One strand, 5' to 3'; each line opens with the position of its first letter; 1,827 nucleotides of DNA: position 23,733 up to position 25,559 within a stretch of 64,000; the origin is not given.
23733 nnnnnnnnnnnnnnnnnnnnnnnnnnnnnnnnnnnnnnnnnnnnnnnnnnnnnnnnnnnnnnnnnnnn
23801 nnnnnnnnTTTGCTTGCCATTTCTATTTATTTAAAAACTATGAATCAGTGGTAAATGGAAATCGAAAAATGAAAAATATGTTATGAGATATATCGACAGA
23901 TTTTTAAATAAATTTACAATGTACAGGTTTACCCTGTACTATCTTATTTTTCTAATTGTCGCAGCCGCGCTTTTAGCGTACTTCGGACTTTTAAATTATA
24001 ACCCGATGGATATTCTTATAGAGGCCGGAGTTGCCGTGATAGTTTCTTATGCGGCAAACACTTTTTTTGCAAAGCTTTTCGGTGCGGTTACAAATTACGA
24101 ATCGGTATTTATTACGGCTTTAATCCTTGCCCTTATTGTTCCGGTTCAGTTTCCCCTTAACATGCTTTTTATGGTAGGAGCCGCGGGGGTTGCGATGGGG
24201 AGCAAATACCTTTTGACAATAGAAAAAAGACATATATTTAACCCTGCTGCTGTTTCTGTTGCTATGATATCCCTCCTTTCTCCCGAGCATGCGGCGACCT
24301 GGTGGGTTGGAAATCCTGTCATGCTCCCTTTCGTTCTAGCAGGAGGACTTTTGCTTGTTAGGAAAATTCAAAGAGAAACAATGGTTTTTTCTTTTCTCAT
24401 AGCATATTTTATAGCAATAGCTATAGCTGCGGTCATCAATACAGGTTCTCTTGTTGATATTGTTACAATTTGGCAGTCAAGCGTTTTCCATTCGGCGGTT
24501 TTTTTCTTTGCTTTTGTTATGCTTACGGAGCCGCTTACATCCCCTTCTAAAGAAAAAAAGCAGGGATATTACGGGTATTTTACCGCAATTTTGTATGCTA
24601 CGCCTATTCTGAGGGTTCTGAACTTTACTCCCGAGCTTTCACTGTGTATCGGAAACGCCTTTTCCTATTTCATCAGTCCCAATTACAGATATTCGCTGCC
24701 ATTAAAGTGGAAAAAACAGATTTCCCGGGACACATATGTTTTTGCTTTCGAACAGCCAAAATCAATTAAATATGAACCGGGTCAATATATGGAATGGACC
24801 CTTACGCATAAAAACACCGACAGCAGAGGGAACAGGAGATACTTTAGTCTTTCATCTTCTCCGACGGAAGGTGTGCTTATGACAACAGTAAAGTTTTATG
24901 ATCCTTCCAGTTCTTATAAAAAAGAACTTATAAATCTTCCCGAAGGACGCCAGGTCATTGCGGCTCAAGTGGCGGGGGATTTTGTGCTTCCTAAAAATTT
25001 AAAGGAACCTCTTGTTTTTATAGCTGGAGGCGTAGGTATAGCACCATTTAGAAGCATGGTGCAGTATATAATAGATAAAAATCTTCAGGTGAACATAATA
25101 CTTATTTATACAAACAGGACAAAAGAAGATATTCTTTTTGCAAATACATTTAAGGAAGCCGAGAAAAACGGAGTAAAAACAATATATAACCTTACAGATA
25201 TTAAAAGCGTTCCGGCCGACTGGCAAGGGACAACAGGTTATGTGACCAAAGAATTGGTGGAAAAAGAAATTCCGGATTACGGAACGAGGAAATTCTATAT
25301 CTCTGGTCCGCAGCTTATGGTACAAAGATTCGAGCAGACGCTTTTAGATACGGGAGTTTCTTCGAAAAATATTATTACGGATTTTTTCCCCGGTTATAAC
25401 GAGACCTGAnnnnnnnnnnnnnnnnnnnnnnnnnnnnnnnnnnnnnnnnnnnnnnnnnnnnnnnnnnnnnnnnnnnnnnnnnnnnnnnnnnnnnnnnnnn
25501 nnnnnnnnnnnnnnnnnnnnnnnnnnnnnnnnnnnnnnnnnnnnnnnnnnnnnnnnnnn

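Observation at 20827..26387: Compact flavin-based transmembrane redox module: FAD-linked oxidase, secreted FMN-binding protein, ApbE, RnfD/NqrB-FNR fusion, and LLM oxidoreductase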

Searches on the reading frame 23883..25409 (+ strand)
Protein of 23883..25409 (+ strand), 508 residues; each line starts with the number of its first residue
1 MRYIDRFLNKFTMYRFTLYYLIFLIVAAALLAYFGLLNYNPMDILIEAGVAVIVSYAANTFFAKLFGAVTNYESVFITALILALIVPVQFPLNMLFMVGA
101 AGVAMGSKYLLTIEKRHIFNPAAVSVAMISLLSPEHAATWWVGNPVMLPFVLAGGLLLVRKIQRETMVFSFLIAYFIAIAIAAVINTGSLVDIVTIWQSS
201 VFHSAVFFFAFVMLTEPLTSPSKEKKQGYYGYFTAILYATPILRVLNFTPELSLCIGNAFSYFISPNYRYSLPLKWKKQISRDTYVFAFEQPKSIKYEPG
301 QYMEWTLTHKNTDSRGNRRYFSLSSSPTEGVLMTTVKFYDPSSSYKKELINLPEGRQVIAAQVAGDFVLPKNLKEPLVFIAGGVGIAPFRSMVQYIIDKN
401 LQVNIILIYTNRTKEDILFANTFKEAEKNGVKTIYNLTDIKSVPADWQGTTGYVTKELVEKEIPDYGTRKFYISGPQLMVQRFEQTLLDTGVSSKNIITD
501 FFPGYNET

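Call 3: search_protein_families(library=pfam, proteins=[window:23883-25409:+], max_evalue=0.01)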
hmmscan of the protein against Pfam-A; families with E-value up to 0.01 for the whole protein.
window:23883-25409:+ (508 aa): 3 families
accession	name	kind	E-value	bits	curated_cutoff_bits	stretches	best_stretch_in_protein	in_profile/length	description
PF00175.26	NAD_binding_1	-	6.5e-19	69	22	1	379-482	1-106/109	Oxidoreductase NAD-binding domain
PF03116.20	NQR2_RnfD_RnfE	-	4.2e-14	53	27.7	2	23-141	20-136/296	NQR2, RnfD, RnfE family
PF00970.30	FAD_binding_6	-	0.00012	22.8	21.1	1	272-349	2-79/99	Oxidoreductase FAD-binding domain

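Call 4: search_protein_families(library=ncbifam, proteins=[window:23883-25409:+], max_evalue=0.01)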
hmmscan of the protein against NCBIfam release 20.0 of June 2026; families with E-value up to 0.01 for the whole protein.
window:23883-25409:+ (508 aa): 27 families (the best 25 are shown)
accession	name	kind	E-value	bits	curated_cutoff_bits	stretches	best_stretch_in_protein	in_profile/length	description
NF009805.0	PRK13289.1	equivalog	1e-26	93.8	432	1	293-503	181-393/399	NO-inducible flavohemoprotein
NF040810.1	BenC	equivalog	5.2e-20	71.9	430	1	280-500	115-328/333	benzoate 1,2-dioxygenase electron transfer component BenC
NF058606.1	GlBtMonoRdsGbcB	equivalog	1.1e-19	70.6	500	1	283-493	29-238/362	glycine betaine monooxygenase reductase subunit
NF007964.0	PRK10684.1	equivalog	5.6e-19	68.3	383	1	295-502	35-237/333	NADH oxidoreductase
NF005963.0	PRK08051.1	equivalog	2.9e-18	66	230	1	279-502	13-230/233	NAD(P)H-flavin reductase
TIGR02160.1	PA_CoA_Oxy5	hypoth_equivalog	4.5e-16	58.6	420.8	1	288-502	20-241/352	1,2-phenylacetyl-CoA epoxidase subunit PaaE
NF045803.1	MethMoxFADbindMmoC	equivalog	6e-15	54.8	500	1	291-500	134-338/343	aromatic/alkene monooxygenase hydroxylase FAD-binding subunit MmoC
TIGR01941.1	nqrF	equivalog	1.2e-14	54.1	295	1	334-502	223-403/405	NADH:ubiquinone reductase (Na(+)-transporting) subunit F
NF008822.0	PRK11872.1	equivalog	2.4e-14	53.1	402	1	279-501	116-334/341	anthranilate 1,2-dioxygenase electron transfer component AntC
TIGR02911.1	sulfite_red_B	equivalog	9e-14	51.2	288.6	1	367-499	92-221/261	anaerobic sulfite reductase subunit AsrB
NF006220.0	PRK08345.1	subfamily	1.9e-12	47.1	395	1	367-498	106-247/294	cytochrome-c3 hydrogenase subunit gamma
NF000796.0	PRK00054.1-1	equivalog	2.2e-11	43.5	224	1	288-489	20-191/254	dihydroorotate dehydrogenase electron transfer subunit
NF052252.1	flav_redu_LuxG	exception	1.9e-10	40.3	340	1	285-500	16-227/232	flavin mononucleotide reductase LuxG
NF040830.1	sulfhyd_ShyC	equivalog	7.6e-10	38.4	600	1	313-494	48-237/288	NAD(P)-dependent hydrogenase/sulfhydrogenase 2 subunit gamma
NF040835.1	sulfhyd_HydG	equivalog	7.4e-09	35.3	650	1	375-498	121-244/292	NADPH-dependent hydrogenase/sulfhydrogenase 1 subunit gamma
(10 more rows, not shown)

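Call 11: find_encoding_contigs(protein=window:23883-25409:+, flank=10000, max_places=6)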
Protein window:23883-25409:+ (508 aa): 8 contigs read that carry it; 2 places shown.
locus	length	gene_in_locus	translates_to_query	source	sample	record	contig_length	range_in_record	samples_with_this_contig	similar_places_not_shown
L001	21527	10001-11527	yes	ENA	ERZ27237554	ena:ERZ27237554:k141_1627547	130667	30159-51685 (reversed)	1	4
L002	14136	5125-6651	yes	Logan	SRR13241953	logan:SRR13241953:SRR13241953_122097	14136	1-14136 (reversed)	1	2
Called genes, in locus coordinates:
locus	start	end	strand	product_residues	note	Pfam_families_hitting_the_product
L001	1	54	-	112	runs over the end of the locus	-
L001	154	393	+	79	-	-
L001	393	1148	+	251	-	PF12705:PDDEXK_1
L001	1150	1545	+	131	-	PF08327:AHSA1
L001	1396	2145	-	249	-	PF00027:cNMP_binding, PF13545:HTH_Crp_2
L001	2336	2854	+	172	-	-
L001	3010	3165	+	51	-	-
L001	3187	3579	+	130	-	PF03779:SPW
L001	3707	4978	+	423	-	PF13660:DUF4147, PF05161:MOFRL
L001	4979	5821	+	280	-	PF13292:DXP_synthase_N, PF00456:Transketolase_N, PF00676:E1_dh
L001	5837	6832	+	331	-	PF02779:Transket_pyr, PF02780:Transketolase_C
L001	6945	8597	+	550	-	PF01565:FAD_binding_4, PF02913:FAD-oxidase_C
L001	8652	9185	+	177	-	PF04205:FMN_bind (weak)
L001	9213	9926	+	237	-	PF02424:ApbE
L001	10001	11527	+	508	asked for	PF03116:NQR2_RnfD_RnfE (weak), PF00175:NAD_binding_1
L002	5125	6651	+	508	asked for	PF03116:NQR2_RnfD_RnfE (weak), PF00175:NAD_binding_1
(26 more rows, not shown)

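Call 12: find_homologous_proteins(query=window:23883-25409:+, max_evalue=0.00001)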
Query window:23883-25409:+ (508 aa): 4053 proteins with E <= 0.00001 among 8000 candidates; the best 120 are listed.
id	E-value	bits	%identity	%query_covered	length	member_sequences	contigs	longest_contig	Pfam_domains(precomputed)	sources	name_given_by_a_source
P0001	0.0e+0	1128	100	100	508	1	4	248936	PF00175.27,PF03116.21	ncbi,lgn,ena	-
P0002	9.2e-274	927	79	100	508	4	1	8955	PF00175.27,PF03116.21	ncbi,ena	-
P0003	3.2e-246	836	78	92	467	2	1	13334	PF00175.27,PF03116.21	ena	-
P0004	5.8e-229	779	73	90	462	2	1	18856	PF00175.27,PF03116.21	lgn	-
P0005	1.5e-227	774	67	100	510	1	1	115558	PF00175.27,PF03116.21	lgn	-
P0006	1.5e-227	774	67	100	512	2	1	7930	PF00175.27,PF03116.21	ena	-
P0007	7.8e-226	769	67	97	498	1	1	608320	PF00175.27,PF03116.21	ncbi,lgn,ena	-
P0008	2.9e-225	767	68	100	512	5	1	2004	PF00175.27,PF03116.21,PF00970.31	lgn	-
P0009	3.8e-224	763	66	100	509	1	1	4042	PF00175.27,PF03116.21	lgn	-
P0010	1.8e-223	761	66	100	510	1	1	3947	PF00175.27,PF03116.21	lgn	-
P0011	4.0e-223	760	66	100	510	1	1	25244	PF00175.27,PF03116.21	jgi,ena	-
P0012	3.0e-222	757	66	100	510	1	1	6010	PF00175.27,PF03116.21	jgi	jgi:ferredoxin-NADP reductase/Na+-translocating ferredoxin:NAD+ oxidoreductase RnfD subunit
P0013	4.0e-222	756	66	100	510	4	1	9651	PF00175.27,PF03116.21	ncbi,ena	-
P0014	5.7e-222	756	67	97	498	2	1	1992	PF00175.27,PF03116.21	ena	-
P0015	1.8e-221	754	66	100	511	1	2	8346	PF00175.27,PF03116.21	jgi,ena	jgi:ferredoxin-NADP reductase/Na+-translocating ferredoxin:NAD+ oxidoreductase RnfD subunit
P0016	1.8e-221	754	66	100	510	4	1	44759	PF00175.27,PF03116.21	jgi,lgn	jgi:ferredoxin-NADP reductase/Na+-translocating ferredoxin:NAD+ oxidoreductase RnfD subunit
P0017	5.8e-221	753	65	100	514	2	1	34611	PF00175.27,PF03116.21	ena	-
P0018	8.1e-221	752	66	97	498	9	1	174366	PF00175.27,PF03116.21,PF00970.31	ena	-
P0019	1.1e-220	752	66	100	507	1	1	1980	PF00175.27,PF03116.21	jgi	jgi:ferredoxin-NADP reductase/Na+-translocating ferredoxin:NAD+ oxidoreductase RnfD subunit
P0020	4.5e-220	750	65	100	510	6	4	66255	PF00175.27,PF03116.21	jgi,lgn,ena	jgi:ferredoxin-NADP reductase/Na+-translocating ferredoxin:NAD+ oxidoreductase RnfD subunit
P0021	5.3e-220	749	64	100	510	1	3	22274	PF00175.27,PF03116.21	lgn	-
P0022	1.5e-219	748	66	100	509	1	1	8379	PF00175.27,PF03116.21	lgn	-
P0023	2.3e-218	744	64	100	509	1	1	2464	PF00175.27,PF03116.21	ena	-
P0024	2.3e-218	744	66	97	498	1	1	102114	PF00175.27,PF03116.21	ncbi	-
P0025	6.9e-218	743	64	100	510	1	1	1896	PF00175.27,PF03116.21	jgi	jgi:ferredoxin-NADP reductase/Na+-translocating ferredoxin:NAD+ oxidoreductase RnfD subunit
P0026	2.5e-217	741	65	97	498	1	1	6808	PF00175.27,PF03116.21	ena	-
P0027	4.3e-217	740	65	100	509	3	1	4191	PF00175.27,PF03116.21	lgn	-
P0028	6.2e-217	739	64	100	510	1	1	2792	PF00175.27,PF03116.21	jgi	jgi:glycine betaine catabolism B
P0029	3.4e-216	737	63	100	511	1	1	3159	PF00175.27,PF03116.21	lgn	-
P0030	1.3e-215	735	64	100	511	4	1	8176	PF00175.27,PF03116.21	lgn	-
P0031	1.7e-215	735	64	100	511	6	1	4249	PF00175.27,PF03116.21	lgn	-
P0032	3.8e-215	733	65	97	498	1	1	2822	PF00175.27,PF03116.21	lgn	-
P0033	1.2e-214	732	65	96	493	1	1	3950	PF00175.27,PF03116.21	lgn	-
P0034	2.8e-214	731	64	100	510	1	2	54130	PF00175.27,PF03116.21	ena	-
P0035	4.4e-214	730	64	100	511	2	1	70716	PF00175.27,PF03116.21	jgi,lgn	jgi:ferredoxin-NADP reductase/Na+-translocating ferredoxin:NAD+ oxidoreductase RnfD subunit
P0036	1.1e-213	729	65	97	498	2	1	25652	PF00175.27,PF03116.21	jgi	jgi:ferredoxin-NADP reductase/Na+-translocating ferredoxin:NAD+ oxidoreductase RnfD subunit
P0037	1.5e-213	728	63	100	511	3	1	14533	PF00175.27,PF03116.21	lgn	-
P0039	2.5e-213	727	63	100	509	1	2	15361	PF00175.27,PF03116.21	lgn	-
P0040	1.1e-212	725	63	100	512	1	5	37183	PF00175.27,PF03116.21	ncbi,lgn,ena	-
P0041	1.4e-212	725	64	100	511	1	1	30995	PF00175.27,PF03116.21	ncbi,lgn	-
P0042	6.2e-212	723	64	100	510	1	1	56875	PF00175.27,PF03116.21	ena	-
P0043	6.3e-212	723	62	100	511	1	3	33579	PF00175.27,PF03116.21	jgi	jgi:ferredoxin-NADP reductase/Na+-translocating ferredoxin:NAD+ oxidoreductase RnfD subunit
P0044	1.6e-211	722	65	97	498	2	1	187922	PF00175.27,PF03116.21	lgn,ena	-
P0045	1.7e-211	721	63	99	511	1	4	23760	PF00175.27,PF03116.21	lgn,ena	-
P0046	7.4e-211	719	62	100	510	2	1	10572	PF00175.27,PF03116.21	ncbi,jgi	ncbi:MAG: oxidoreductase [Candidatus Levyibacteriota bacterium]|jgi:ferredoxin-NADP reductase/Na+-tr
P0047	1.3e-210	719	63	100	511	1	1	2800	PF00175.27,PF03116.21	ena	-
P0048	3.7e-210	717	62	100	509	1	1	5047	PF00175.27,PF03116.21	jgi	jgi:glycine betaine catabolism B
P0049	9.8e-210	716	61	100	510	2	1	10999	PF00175.27,PF03116.21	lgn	-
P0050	3.8e-209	714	63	100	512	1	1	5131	PF00175.27,PF03116.21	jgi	-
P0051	6.2e-209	713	62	100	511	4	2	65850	PF00175.27,PF03116.21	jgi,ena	-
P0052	7.7e-209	713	63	100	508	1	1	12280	PF00175.27,PF03116.21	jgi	jgi:ferredoxin-NADP reductase/Na+-translocating ferredoxin:NAD+ oxidoreductase RnfD subunit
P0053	4.1e-208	710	62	100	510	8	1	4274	PF00175.27,PF03116.21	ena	-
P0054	5.0e-208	710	61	100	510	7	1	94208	PF00175.27,PF03116.21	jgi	jgi:ferredoxin-NADP reductase/Na+-translocating ferredoxin:NAD+ oxidoreductase RnfD subunit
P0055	2.4e-207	708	61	100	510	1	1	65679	PF00175.27,PF03116.21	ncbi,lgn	-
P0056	3.2e-207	707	62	100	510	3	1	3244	PF00175.27,PF03116.21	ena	-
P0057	1.7e-206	705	61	100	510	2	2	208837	PF00175.27,PF03116.21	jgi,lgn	jgi:ferredoxin-NADP reductase/Na+-translocating ferredoxin:NAD+ oxidoreductase RnfD subunit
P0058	2.0e-206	705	62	100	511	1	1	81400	PF00175.27,PF03116.21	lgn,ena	-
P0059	3.0e-206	704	61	100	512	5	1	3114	PF00175.27,PF03116.21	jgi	jgi:ferredoxin-NADP reductase/Na+-translocating ferredoxin:NAD+ oxidoreductase RnfD subunit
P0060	3.5e-206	704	61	100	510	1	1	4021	PF00175.27,PF03116.21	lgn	-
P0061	6.2e-206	703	61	100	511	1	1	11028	PF00175.27,PF03116.21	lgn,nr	nr:RnfABCDGE type electron transport complex subunit D [Candidatus Levybacteria bacterium]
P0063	3.6e-205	701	61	100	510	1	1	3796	PF00175.27,PF03116.21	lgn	-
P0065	5.6e-205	700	62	99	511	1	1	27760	PF00175.27,PF03116.21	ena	-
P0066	7.3e-205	700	62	99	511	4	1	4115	PF00175.27,PF03116.21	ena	-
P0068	9.1e-205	699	60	100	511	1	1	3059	PF00175.27,PF03116.21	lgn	-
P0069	4.1e-204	697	62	100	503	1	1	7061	PF00175.27,PF03116.21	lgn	-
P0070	1.1e-203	696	61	99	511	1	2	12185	PF00175.27,PF03116.21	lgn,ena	-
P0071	1.4e-203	695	62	100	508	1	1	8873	PF00175.27,PF03116.21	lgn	-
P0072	1.1e-202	692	60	100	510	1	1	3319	PF00175.27,PF03116.21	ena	-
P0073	1.3e-202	692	58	100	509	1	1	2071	PF00175.27,PF03116.21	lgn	-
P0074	2.1e-202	691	60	100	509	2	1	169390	PF00175.27,PF03116.21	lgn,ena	-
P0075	7.9e-202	690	61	97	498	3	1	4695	PF00175.27,PF03116.21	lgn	-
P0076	3.9e-201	687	60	100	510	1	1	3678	PF00175.27,PF03116.21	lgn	-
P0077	1.1e-200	686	62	100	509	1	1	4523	PF00175.27,PF03116.21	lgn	-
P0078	3.5e-198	678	60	97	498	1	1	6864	PF00175.27,PF03116.21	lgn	-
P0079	6.7e-198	677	59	100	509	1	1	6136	PF00175.27,PF03116.21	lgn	-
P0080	2.9e-197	675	59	100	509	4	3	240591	PF00175.27,PF03116.21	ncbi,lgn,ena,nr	ncbi:RnfABCDGE type electron transport complex subunit D [Patescibacteria group bacterium]|nr:RnfABC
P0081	1.2e-196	672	60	100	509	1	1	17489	PF00175.27,PF03116.21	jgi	jgi:glycine betaine catabolism B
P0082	2.1e-196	672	60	100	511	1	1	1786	PF00175.27,PF03116.21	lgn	-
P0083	2.3e-196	672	58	99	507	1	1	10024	PF00175.27,PF03116.21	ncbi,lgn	ncbi:MAG TPA: FAD-binding oxidoreductase [Patescibacteria group bacterium]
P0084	1.8e-195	669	60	100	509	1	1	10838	PF00175.27,PF03116.21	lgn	-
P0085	2.1e-195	668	59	99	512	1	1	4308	PF00175.27,PF03116.21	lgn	-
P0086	4.2e-195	667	61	97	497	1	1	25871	PF00175.27,PF03116.21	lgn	-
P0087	4.7e-195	667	57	99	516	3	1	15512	PF00175.27,PF03116.21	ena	-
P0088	7.7e-195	667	59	100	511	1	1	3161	PF00175.27,PF03116.21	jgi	jgi:ferredoxin-NADP reductase/Na+-translocating ferredoxin:NAD+ oxidoreductase RnfD subunit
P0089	3.5e-194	664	58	100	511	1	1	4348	PF00175.27,PF03116.21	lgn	-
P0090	2.1e-193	662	57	99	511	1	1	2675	PF00175.27,PF03116.21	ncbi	-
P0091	2.2e-193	662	58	99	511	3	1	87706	PF00175.27,PF03116.21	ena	-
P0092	2.6e-193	661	58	100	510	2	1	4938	PF00175.27,PF03116.21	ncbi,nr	ncbi:MAG TPA: hypothetical protein VLF68_03525 [Candidatus Saccharimonadales bacterium]|nr:hypotheti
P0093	3.4e-193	661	59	97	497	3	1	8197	PF00175.27,PF03116.21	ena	-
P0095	3.7e-192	658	57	100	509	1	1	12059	PF00175.27,PF03116.21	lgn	-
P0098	1.9e-190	652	60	100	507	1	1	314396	PF00175.27,PF03116.21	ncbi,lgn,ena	-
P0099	2.1e-190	652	58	99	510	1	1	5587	PF00175.27,PF03116.21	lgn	-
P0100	3.4e-190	651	57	100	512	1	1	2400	PF00175.27,PF03116.21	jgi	jgi:glycine betaine catabolism B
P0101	5.3e-190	651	58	100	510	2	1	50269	PF00175.27,PF03116.21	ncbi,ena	-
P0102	6.0e-190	650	62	89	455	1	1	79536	PF00175.27,PF03116.21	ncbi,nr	ncbi:MAG: oxidoreductase, partial [Patescibacteria group bacterium]|nr:oxidoreductase [Patescibacter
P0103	6.2e-190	650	57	100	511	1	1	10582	PF00175.27,PF03116.21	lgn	-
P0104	8.8e-190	650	58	99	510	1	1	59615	PF00175.27,PF03116.21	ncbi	-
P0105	1.7e-189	649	59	100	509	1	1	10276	PF00175.27,PF03116.21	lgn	-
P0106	2.0e-189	649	56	97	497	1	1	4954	PF00175.27,PF03116.21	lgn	-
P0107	3.8e-189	648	56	100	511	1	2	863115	PF00175.27,PF03116.21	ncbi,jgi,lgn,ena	-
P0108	1.3e-188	646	56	100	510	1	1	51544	PF00175.27,PF03116.21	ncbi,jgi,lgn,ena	jgi:ferredoxin-NADP reductase/Na+-translocating ferredoxin:NAD+ oxidoreductase RnfD subunit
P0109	1.6e-188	646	57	99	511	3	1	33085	PF00175.27,PF03116.21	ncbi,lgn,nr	ncbi:oxidoreductase [Patescibacteria group bacterium]|nr:oxidoreductase [Patescibacteria group bacte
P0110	4.3e-188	644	58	100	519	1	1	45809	PF00175.27,PF03116.21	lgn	-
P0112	3.3e-187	641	58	100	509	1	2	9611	PF00175.27,PF03116.21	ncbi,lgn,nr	ncbi:MAG: oxidoreductase [Patescibacteria group bacterium]|nr:oxidoreductase [Patescibacteria group 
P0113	5.6e-187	641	58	100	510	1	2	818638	PF00175.27,PF03116.21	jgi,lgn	jgi:ferredoxin-NADP reductase/Na+-translocating ferredoxin:NAD+ oxidoreductase RnfD subunit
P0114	9.5e-187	640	56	100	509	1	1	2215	PF00175.27,PF03116.21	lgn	-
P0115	1.5e-186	639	56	99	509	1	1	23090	PF00175.27,PF03116.21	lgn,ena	-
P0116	6.2e-186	637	57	99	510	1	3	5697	PF00175.27,PF03116.21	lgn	-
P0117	7.3e-186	637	58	100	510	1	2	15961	PF00175.27,PF03116.21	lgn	-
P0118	6.0e-185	634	57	99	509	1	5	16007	PF00175.27,PF03116.21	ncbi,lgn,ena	-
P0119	9.8e-185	633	64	88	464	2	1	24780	PF00175.27,PF03116.21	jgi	jgi:ferredoxin-NADP reductase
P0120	1.0e-184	633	56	100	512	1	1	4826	PF00175.27,PF03116.21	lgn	-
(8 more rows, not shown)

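Call 14: find_related_loci(query=A1, collection=genome_contigs, flank=8000)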
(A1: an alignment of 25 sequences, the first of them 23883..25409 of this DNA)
Query A1 (508 aa) in genome_contigs; peptide patterns used: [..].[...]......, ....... (x = any residue, [..] = any of these).
599 stretches matched a pattern (row limit reached: there are more); 586 encode a relative of the query (tblastn E <= 1e-3); the best 80 are kept; 80 distinct loci.
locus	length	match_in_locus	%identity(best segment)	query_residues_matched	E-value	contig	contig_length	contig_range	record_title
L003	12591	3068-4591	79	1-508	0e+0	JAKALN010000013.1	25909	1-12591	MAG: bacterium isolate WY5.bin128 NODE_2828_length_25909_cov_8.770072, whole genome shotgun sequence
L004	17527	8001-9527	67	1-507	0e+0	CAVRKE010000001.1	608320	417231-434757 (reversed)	MAG: Candidatus Levybacteria bacterium isolate MFD01476.bin.1.95 genome assembly, contig: contig_20563, whole genome sho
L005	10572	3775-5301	62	1-507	0e+0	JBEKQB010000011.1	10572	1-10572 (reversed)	MAG: Candidatus Levyibacteriota bacterium isolate SPRUCE 478 SPRUCE_478_11, whole genome shotgun sequence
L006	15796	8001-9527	62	1-507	0e+0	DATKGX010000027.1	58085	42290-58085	MAG TPA_asm: Patescibacteria group bacterium isolate SMAG_U14562 k141_116778, whole genome shotgun sequence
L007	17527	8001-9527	60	1-508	0e+0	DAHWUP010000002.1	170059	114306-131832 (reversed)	MAG TPA_asm: Candidatus Levyibacteriota bacterium isolate clean1537 NODE_2_length_170059_cov_8.230171, whole genome shot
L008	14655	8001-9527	61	1-507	0e+0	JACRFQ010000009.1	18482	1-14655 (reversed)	MAG: Candidatus Levyibacteriota bacterium isolate NC_groundwater_1729_Pr3_B-0.1um_34_132 SR-2_scaffold_141_225008, whole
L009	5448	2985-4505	58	1-505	0e+0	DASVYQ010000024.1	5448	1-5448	MAG TPA_asm: Patescibacteria group bacterium isolate SMAG_U2606 k141_900089, whole genome shotgun sequence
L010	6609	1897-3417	57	1-505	0e+0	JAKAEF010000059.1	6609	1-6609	MAG: bacterium isolate WY1.bin131 NODE_20035_length_6609_cov_1.173866, whole genome shotgun sequence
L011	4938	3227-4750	58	2-508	0e+0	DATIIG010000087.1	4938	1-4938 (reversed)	MAG TPA_asm: Candidatus Saccharimonadales bacterium isolate SMAG_U15658 k141_711193, whole genome shotgun sequence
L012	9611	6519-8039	58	1-506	0e+0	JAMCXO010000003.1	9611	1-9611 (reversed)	MAG: Patescibacteria group bacterium isolate FK_Sedi_B_Bin.407 NODE_29993_length_9611_cov_4.15479, whole genome shotgun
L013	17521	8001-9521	56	1-508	0e+0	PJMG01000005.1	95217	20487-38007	MAG: Candidatus Levyibacteriota bacterium isolate Amazon_FNV_2010_10_8_1 contig_55_267755369_length_95217_multi_6_in_0_o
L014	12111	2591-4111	57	3-508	0e+0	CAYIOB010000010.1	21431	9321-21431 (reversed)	MAG TPA_asm: uncultured Gammaproteobacteria bacterium isolate ERP119705_co25_644 genome assembly, contig: NODE_1425_leng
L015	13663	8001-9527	57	1-507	0e+0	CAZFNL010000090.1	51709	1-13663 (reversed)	MAG TPA_asm: uncultured Gammaproteobacteria bacterium isolate SRP271791_co1_7 genome assembly, contig: k141_263088, whol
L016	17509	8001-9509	56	4-508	0e+0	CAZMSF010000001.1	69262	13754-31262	MAG TPA_asm: uncultured Gammaproteobacteria bacterium isolate SRP135725_co1_372 genome assembly, contig: NODE_272_length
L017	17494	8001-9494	55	1-507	0e+0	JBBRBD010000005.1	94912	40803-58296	MAG: Patescibacteria group bacterium isolate Co_metawrap_2327 Cmw_2327_k141_11965549_length_94912_cov_12.0000, whole gen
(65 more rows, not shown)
